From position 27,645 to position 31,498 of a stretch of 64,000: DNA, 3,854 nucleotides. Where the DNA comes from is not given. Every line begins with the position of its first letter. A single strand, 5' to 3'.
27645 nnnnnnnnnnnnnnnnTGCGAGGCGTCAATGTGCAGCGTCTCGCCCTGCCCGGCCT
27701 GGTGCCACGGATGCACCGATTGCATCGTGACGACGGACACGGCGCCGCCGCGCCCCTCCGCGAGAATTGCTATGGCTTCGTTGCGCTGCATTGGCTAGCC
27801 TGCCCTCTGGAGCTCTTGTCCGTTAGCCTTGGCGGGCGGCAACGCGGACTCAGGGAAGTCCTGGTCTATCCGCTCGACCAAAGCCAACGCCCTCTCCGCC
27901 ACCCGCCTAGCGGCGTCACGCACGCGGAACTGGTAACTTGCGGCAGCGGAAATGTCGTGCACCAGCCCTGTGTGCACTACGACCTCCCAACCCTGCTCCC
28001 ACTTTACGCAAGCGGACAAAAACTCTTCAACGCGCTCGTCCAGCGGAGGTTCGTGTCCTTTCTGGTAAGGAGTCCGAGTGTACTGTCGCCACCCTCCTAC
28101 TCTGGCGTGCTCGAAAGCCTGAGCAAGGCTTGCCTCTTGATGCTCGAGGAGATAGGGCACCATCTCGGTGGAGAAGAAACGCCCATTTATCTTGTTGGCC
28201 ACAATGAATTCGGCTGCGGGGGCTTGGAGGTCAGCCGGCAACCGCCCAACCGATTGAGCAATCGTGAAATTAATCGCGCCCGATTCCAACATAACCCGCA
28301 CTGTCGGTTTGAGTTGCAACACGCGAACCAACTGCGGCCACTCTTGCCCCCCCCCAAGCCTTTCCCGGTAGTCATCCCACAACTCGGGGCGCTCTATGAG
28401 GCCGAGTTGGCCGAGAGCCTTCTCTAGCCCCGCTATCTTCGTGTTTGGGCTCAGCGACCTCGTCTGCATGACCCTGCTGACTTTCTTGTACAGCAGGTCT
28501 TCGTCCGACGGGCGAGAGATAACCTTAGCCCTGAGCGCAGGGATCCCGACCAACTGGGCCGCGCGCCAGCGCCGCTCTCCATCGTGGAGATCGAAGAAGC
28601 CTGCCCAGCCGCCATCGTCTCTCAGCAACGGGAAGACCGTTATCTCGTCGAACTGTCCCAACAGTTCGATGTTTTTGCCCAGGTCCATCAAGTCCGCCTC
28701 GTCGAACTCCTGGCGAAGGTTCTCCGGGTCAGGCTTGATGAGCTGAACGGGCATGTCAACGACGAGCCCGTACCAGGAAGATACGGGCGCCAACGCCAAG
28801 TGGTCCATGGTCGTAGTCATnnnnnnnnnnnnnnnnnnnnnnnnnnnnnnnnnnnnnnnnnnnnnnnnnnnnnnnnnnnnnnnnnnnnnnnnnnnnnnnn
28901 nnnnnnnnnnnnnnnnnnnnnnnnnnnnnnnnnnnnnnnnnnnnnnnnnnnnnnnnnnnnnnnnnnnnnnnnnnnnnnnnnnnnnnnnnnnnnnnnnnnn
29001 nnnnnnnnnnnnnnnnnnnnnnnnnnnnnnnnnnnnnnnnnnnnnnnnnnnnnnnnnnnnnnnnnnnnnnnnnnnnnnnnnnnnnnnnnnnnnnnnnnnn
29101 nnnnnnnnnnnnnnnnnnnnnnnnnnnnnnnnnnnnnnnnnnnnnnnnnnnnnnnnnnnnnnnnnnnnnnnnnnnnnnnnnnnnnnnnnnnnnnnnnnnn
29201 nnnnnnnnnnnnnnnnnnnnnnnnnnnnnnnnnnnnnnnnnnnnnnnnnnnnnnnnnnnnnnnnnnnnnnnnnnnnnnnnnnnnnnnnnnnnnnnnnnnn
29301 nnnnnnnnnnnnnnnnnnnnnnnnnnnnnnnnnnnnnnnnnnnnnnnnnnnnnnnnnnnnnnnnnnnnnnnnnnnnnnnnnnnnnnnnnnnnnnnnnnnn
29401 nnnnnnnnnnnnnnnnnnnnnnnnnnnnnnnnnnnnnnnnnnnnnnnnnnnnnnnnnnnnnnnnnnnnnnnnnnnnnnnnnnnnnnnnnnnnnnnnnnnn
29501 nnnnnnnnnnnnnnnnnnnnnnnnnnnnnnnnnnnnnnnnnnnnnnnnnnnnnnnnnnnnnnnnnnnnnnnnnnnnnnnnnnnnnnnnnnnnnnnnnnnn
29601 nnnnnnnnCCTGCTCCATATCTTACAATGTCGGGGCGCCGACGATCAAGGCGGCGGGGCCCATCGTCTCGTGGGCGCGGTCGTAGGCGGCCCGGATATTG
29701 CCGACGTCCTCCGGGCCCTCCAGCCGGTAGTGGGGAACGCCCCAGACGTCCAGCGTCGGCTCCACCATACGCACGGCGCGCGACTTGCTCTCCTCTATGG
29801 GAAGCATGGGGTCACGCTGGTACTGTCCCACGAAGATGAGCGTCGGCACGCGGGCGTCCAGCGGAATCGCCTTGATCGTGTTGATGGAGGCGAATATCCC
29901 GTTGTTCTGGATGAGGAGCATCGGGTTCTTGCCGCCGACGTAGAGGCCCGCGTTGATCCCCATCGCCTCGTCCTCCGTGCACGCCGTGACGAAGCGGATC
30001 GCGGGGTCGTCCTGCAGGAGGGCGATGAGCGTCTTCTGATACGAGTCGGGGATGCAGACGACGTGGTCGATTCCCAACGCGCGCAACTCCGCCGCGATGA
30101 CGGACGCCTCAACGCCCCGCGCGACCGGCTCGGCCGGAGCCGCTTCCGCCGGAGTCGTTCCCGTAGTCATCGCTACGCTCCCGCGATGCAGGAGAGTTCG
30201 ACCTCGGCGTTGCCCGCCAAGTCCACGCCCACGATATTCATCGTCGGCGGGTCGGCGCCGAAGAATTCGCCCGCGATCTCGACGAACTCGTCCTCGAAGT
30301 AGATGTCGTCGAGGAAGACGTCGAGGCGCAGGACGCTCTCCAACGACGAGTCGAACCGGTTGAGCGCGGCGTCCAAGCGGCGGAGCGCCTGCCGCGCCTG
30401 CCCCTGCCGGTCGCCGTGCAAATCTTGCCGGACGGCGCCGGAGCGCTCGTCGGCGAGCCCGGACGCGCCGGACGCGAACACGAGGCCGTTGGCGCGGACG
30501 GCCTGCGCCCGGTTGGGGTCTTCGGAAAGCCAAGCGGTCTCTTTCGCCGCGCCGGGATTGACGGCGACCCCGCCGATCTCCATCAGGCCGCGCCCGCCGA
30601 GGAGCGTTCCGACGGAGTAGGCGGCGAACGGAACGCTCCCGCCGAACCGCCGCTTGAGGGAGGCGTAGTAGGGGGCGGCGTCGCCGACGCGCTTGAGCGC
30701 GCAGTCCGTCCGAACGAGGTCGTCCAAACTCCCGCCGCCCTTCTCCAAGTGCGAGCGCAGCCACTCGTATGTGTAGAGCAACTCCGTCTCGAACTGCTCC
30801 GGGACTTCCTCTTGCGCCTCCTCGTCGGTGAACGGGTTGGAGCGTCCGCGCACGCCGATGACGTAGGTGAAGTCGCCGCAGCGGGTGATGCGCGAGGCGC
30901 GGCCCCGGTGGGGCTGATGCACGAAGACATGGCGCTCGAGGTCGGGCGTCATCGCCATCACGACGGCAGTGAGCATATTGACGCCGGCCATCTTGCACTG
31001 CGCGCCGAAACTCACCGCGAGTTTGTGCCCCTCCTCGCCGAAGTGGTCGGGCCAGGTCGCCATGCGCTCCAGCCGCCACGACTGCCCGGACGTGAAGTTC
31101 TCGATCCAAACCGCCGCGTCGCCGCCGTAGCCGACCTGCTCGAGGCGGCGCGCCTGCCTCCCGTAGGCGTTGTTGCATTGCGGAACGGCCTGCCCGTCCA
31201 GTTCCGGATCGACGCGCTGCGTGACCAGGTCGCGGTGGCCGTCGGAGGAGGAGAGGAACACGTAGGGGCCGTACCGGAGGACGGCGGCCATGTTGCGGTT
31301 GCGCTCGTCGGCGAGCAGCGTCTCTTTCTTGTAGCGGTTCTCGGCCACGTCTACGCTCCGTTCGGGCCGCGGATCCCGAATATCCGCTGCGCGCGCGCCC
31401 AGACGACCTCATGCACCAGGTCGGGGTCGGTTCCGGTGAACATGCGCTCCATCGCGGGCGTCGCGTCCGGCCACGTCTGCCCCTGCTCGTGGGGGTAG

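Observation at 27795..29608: Two-gene ParB/Srx-like cassette inserted with gene-boundary precision between the alpha and beta subunit genes of a TPP decarboxylase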

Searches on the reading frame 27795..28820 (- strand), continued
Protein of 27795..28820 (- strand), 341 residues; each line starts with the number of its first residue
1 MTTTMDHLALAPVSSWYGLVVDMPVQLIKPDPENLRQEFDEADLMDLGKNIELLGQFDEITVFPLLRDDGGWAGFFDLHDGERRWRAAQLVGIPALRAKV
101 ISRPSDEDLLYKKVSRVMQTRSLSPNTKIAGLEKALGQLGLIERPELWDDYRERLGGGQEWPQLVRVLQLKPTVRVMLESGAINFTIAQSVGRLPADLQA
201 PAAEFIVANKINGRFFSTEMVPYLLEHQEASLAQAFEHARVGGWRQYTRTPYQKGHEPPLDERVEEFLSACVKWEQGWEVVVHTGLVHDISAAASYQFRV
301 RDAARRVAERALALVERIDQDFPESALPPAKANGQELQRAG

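Call 78: search_protein_families(library=pfam, alignment_id=A1, max_evalue=1)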
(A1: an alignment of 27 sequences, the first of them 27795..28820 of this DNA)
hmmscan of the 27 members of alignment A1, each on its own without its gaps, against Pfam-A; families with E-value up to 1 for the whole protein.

A. member 1, window:27795-28820:- (341 aa): 2 families
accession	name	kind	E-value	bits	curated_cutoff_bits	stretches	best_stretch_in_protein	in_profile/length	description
PF02195.25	ParB_N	-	3.8e-07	30.5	26.3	1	22-102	5-78/95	ParB N-terminal domain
PF17762.8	HTH_ParB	-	0.055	14.1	22.6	1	164-214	40-91/102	ParB HTH domain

B. families by the number of members that match (of 27 scanned): 7 families
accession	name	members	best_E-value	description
PF02195.25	ParB_N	27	3.9e-12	ParB N-terminal domain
PF17762.8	HTH_ParB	25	0.00016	ParB HTH domain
PF23241.1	HAT_PRP39_C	1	0.036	PRP39 C-terminal HAT repeat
PF12836.13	HHH_3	1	0.11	Helix-hairpin-helix motif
PF10896.13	DUF2714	1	0.18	Protein of unknown function (DUF2714)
PF24152.1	DUF7405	1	0.22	Family of unknown function (DUF7405)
PF12699.13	phiKZ_IP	1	0.36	phiKZ-like phage internal head proteins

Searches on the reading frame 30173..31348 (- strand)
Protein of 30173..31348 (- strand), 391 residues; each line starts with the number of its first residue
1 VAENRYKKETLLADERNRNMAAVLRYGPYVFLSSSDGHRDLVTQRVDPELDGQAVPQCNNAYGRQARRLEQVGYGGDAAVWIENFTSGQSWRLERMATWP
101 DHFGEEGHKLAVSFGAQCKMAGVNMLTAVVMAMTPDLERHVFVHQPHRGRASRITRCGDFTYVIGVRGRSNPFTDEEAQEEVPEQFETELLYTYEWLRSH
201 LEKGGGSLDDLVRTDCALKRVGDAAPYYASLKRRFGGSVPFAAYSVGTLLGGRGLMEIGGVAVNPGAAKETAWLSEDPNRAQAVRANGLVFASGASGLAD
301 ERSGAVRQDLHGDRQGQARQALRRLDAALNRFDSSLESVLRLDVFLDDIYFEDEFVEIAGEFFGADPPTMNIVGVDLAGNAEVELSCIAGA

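Call 3: search_protein_families(library=pfam, proteins=[window:30173-31348:-], max_evalue=0.01)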
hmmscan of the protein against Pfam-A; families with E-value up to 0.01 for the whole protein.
window:30173-31348:- (391 aa): 1 family
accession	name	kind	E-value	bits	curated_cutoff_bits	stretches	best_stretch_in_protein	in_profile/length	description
PF01042.26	Ribonuc_L-PSP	-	8.7e-16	58.5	27.3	1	282-389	13-119/121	Endoribonuclease L-PSP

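Call 6: search_protein_families(library=ncbifam, proteins=[window:30173-31348:-], max_evalue=0.01)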
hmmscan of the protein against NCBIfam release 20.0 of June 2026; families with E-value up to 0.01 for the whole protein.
window:30173-31348:- (391 aa): 2 families
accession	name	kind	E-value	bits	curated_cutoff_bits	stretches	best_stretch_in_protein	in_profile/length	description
TIGR00004.1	TIGR00004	subfamily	1.6e-12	47.7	106.25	1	281-389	17-123/125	Rid family detoxifying hydrolase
TIGR03610.1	RutC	equivalog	0.0017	18.5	169.1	0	283-389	21-124/127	pyrimidine utilization protein C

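Call 22: find_homologous_proteins(query=window:30173-31348:-)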
Query window:30173-31348:- (391 aa): 137 proteins with E <= 0.001 among 8000 candidates; the best 120 are listed.
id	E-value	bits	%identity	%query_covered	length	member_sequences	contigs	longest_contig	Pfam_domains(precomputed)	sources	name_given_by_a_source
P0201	4.3e-254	861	96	100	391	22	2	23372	PF01042.27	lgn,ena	-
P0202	1.1e-249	846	94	100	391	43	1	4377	PF01042.27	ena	-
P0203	1.9e-245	832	93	100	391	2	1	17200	PF01042.27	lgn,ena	-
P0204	4.7e-236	801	89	100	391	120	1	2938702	PF01042.27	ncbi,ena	-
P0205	1.9e-226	770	85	100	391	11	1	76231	PF01042.27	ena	-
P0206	2.2e-225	766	85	100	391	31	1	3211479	PF01042.27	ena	-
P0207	3.6e-221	752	82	100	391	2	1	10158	PF01042.27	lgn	-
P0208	3.6e-221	752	83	100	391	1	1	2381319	PF01042.27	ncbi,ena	-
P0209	2.0e-220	750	83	100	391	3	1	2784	PF01042.27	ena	-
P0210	5.7e-214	729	82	98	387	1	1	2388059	PF01042.27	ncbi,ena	-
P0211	1.7e-211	720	78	100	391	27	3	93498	PF01042.27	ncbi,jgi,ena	-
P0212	1.3e-206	704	80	100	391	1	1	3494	PF01042.27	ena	-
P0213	2.7e-206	703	80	100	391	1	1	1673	PF01042.27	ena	-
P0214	2.6e-205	700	79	100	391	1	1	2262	PF01042.27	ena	-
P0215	1.5e-204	698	78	100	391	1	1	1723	PF01042.27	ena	-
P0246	1.7e-187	641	74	99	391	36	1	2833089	PF01042.27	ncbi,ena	-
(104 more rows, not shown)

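Call 23: find_encoding_contigs(protein=P0204, flank=7000, max_places=3)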
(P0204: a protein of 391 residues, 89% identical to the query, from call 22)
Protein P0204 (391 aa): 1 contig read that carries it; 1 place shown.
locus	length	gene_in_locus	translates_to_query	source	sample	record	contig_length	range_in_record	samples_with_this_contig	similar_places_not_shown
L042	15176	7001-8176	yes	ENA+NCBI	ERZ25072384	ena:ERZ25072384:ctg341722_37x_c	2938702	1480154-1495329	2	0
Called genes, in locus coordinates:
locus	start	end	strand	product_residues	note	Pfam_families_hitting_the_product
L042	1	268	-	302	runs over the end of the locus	PF09754:PAC2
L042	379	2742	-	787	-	PF01315:Ald_Xan_dh_C, PF02738:MoCoBD_1, PF20256:MoCoBD_2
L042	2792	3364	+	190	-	PF02627:CMD (faint)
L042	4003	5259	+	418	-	PF05977:MFS_3, PF07690:MFS_1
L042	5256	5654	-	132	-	PF00583:Acetyltransf_1, PF13673:Acetyltransf_10, PF13508:Acetyltransf_7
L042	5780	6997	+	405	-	PF04909:Amidohydro_2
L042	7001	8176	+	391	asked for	PF01042:Ribonuc_L-PSP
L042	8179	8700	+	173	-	PF02776:TPP_enzyme_N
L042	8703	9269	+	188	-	PF02775:TPP_enzyme_C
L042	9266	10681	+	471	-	PF01425:Amidase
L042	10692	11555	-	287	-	PF13714:PEP_mutase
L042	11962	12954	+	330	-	PF00005:ABC_tran, PF13304:AAA_21 (weak), PF13732:DrrA1-3_C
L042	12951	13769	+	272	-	PF01061:ABC2_membrane, PF12698:ABC2_membrane_3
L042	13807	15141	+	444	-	PF07690:MFS_1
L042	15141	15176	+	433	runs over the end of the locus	PF07690:MFS_1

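Call 24: find_encoding_contigs(protein=P0208, flank=7000, max_places=3)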
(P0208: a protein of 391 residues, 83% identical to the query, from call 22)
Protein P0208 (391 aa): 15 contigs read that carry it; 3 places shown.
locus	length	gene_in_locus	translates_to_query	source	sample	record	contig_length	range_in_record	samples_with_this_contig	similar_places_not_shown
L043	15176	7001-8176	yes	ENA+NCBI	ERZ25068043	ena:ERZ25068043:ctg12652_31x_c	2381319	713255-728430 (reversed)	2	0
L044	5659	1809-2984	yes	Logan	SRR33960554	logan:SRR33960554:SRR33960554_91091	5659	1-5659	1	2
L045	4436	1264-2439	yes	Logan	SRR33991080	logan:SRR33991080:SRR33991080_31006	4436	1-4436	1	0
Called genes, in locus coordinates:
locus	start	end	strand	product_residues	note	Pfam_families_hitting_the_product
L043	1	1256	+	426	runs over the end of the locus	PF01408:GFO_IDH_MocA, PF22725:GFO_IDH_MocA_C3, PF02894:GFO_IDH_MocA_C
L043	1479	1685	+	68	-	-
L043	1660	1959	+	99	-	-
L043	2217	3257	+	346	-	PF04909:Amidohydro_2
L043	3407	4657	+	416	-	PF05977:MFS_3, PF07690:MFS_1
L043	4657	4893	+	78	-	-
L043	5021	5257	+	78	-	-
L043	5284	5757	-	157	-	PF00583:Acetyltransf_1 (weak), PF13673:Acetyltransf_10, PF13508:Acetyltransf_7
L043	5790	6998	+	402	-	PF04909:Amidohydro_2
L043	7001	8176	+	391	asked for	PF01042:Ribonuc_L-PSP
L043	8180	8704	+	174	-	PF02776:TPP_enzyme_N (weak)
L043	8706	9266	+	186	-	PF02775:TPP_enzyme_C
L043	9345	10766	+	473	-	PF01425:Amidase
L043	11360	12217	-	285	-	PF13714:PEP_mutase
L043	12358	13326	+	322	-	PF00005:ABC_tran, PF13304:AAA_21, PF13732:DrrA1-3_C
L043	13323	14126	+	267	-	PF01061:ABC2_membrane, PF12698:ABC2_membrane_3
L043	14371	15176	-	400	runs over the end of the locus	PF00083:Sugar_tr (weak), PF05977:MFS_3, PF07690:MFS_1, PF03209:PUCC, PF05977:MFS_3 (weak), PF00083:Sugar_tr (weak), PF07690:MFS_1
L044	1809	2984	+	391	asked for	PF01042:Ribonuc_L-PSP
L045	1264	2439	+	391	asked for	PF01042:Ribonuc_L-PSP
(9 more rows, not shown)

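Call 25: find_encoding_contigs(protein=P0246, flank=7000, max_places=3)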
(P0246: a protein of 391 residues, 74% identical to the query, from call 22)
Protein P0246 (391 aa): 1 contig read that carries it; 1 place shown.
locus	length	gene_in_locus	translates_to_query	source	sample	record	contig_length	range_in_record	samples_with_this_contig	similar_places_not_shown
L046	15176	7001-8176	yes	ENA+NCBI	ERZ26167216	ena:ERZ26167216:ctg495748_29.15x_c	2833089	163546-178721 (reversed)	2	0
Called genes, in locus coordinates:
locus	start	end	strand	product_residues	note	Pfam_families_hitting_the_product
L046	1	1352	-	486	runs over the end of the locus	PF07690:MFS_1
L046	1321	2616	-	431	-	PF00355:Rieske, PF19301:LigXa_C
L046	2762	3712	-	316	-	PF00106:adh_short (faint), PF01073:3Beta_HSD (weak), PF01370:Epimerase, PF04321:RmlD_sub_bind (weak), PF13460:NAD_binding_10 (weak), PF16363:GDP_Man_Dehyd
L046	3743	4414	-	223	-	-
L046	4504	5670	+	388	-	PF05977:MFS_3, PF07690:MFS_1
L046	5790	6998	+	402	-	PF04909:Amidohydro_2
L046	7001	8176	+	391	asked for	PF01042:Ribonuc_L-PSP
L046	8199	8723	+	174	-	PF02776:TPP_enzyme_N (weak)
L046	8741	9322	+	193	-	PF02775:TPP_enzyme_C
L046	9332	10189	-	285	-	PF13714:PEP_mutase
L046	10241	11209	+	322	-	PF00005:ABC_tran, PF13304:AAA_21 (weak), PF13732:DrrA1-3_C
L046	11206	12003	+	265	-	PF01061:ABC2_membrane, PF12698:ABC2_membrane_3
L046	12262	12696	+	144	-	-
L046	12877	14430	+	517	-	-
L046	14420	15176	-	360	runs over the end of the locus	PF04909:Amidohydro_2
